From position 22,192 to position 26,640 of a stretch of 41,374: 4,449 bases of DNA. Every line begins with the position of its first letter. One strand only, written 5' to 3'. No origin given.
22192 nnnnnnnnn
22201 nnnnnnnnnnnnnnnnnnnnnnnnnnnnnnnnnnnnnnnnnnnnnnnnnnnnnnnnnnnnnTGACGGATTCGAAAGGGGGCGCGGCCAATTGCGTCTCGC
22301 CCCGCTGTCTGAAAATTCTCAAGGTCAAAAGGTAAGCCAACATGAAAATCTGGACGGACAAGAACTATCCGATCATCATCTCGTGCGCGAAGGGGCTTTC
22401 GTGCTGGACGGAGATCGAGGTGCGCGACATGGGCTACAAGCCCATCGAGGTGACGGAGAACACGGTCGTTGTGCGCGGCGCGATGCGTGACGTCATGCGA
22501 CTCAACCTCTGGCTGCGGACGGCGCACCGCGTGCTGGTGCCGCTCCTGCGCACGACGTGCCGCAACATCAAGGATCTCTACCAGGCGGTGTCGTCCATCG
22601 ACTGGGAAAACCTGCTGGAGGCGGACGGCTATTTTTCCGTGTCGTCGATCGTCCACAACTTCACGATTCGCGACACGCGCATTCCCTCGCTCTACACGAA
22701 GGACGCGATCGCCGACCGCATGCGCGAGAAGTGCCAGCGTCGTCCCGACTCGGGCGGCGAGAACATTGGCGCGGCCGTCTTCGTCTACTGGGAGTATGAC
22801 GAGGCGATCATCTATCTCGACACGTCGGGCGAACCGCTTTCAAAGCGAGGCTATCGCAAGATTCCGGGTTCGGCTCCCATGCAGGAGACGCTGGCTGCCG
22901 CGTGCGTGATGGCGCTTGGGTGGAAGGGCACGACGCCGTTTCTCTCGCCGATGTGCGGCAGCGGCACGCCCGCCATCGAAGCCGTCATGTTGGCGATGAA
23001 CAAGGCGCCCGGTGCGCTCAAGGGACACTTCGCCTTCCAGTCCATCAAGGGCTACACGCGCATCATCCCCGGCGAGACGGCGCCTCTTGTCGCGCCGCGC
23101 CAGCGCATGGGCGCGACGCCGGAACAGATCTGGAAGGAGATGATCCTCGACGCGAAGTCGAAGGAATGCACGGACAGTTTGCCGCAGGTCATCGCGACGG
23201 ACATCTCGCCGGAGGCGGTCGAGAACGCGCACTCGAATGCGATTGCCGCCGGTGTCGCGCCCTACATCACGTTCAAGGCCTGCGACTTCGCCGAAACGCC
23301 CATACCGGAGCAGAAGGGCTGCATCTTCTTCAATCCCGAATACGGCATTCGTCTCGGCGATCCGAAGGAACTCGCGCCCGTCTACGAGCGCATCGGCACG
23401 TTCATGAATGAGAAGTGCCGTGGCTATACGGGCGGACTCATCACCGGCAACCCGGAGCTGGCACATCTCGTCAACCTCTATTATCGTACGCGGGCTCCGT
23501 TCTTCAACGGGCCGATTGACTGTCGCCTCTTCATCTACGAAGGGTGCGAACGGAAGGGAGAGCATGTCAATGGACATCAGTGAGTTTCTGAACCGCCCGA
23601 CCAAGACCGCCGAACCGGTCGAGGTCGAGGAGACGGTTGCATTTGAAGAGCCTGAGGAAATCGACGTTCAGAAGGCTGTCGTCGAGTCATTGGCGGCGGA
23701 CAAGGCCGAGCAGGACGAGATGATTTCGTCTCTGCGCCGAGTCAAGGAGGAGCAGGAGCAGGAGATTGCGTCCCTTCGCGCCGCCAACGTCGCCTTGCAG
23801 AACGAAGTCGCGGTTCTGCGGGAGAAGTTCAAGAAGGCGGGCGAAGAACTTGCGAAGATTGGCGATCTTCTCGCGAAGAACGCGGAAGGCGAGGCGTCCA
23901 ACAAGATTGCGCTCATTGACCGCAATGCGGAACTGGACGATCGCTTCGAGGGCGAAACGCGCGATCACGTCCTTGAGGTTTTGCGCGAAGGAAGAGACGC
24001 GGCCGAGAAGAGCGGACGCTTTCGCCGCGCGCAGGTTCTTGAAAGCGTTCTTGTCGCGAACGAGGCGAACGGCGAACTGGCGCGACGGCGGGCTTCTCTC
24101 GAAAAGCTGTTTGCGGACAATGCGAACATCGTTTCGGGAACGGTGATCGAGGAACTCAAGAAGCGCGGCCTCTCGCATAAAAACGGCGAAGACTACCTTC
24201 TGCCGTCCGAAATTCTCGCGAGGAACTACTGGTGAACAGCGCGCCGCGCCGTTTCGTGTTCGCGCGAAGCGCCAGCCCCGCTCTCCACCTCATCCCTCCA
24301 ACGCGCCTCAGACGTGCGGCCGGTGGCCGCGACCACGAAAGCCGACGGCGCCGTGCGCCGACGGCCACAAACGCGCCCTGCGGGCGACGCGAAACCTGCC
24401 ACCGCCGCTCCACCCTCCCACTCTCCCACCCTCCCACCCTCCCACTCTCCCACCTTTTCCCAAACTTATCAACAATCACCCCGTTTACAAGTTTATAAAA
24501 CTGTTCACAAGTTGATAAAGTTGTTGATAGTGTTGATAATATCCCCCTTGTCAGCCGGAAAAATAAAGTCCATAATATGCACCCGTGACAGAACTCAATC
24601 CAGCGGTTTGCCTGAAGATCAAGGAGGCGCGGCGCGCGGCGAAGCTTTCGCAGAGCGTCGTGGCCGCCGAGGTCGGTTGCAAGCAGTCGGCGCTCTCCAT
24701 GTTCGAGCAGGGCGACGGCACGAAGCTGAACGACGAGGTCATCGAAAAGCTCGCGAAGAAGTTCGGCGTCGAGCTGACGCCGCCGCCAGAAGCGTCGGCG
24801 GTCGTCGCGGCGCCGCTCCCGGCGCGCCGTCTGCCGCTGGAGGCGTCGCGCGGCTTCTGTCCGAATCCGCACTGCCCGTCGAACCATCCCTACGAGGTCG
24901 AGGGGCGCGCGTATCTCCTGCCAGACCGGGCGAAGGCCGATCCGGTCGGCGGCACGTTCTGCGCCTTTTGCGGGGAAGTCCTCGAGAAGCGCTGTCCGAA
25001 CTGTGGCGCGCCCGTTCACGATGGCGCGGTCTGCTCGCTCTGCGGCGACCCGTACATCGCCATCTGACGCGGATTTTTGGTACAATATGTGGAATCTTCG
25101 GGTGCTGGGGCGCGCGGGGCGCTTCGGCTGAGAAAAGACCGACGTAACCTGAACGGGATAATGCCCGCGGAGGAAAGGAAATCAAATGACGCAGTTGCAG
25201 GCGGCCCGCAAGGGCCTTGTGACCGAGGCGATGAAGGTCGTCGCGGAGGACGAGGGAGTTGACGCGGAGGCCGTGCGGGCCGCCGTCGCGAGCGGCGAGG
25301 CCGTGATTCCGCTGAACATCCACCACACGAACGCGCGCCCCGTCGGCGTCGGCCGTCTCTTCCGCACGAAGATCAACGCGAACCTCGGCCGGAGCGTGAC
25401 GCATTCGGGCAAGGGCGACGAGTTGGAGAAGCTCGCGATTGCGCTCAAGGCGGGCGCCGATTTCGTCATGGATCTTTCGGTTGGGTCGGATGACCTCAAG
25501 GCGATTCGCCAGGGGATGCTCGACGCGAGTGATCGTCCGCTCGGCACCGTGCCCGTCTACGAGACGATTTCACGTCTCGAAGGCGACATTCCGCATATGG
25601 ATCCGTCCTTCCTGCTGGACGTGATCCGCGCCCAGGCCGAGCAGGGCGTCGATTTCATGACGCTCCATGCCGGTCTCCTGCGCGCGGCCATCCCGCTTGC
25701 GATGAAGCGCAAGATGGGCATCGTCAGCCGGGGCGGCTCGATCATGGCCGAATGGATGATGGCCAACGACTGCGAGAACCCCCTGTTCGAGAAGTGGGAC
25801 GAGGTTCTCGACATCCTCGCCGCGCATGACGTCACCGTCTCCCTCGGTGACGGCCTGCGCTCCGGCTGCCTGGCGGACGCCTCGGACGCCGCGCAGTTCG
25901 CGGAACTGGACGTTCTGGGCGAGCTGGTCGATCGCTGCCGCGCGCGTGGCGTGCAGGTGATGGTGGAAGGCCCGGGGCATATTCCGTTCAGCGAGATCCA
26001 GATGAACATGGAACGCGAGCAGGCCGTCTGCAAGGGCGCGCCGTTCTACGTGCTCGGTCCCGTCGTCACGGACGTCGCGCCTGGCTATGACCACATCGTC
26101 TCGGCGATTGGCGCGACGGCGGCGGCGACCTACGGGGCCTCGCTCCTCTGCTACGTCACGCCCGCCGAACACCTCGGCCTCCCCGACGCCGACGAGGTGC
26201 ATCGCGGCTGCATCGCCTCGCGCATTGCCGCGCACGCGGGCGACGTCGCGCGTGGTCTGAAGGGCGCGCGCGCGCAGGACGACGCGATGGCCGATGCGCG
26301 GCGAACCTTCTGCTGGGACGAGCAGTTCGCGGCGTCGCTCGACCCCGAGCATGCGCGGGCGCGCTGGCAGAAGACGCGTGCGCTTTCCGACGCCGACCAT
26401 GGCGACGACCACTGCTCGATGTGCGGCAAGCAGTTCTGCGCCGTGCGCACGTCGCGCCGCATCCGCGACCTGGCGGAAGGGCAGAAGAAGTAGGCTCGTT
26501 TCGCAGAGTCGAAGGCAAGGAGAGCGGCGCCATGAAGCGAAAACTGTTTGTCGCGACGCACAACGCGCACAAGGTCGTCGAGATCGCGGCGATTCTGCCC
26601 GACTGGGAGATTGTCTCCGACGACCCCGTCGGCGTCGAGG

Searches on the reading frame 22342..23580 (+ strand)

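Call 8: search_protein_families(library=pfam, proteins=[window:22342-23580:+])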
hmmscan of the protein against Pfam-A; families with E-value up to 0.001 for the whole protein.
window:22342-23580:+ (413 aa): 3 families
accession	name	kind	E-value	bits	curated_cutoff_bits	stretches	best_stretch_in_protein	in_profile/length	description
PF01170.24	UPF0020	-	3.1e-33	115.6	22.3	1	169-396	1-195/197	RMKL-like, methyltransferase domain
PF22020.1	RlmL_1st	-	3e-14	53.2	27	1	11-65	2-55/55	RlmL ferredoxin-like domain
PF02926.22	THUMP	-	3.5e-08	34.2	20.6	1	74-160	2-84/84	THUMP domain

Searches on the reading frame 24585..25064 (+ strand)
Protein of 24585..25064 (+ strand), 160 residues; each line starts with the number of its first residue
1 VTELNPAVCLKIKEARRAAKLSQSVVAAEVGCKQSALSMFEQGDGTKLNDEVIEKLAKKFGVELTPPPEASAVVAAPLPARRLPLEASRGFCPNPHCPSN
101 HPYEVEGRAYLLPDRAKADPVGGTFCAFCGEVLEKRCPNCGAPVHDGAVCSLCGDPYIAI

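Call 13: search_protein_families(library=pfam, proteins=[window:24585-25064:+], max_evalue=0.00001)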
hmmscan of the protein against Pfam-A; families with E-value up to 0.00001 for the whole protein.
window:24585-25064:+ (160 aa): 2 families
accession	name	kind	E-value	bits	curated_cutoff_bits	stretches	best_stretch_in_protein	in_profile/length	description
PF01381.28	HTH_3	-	1.3e-11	44.8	23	1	12-65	1-53/55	Helix-turn-helix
PF13560.12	HTH_31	-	2.3e-07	31.4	27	1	12-63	6-57/64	Helix-turn-helix domain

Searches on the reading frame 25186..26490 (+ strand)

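Call 8: search_protein_families(library=pfam, proteins=[window:25186-26490:+])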
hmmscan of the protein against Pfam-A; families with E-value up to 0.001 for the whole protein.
window:25186-26490:+ (435 aa): 1 family
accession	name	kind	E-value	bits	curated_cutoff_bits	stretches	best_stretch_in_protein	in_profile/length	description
PF01964.24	ThiC_Rad_SAM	-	3.5e-173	576.6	25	1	2-423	1-418/420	Radical SAM ThiC family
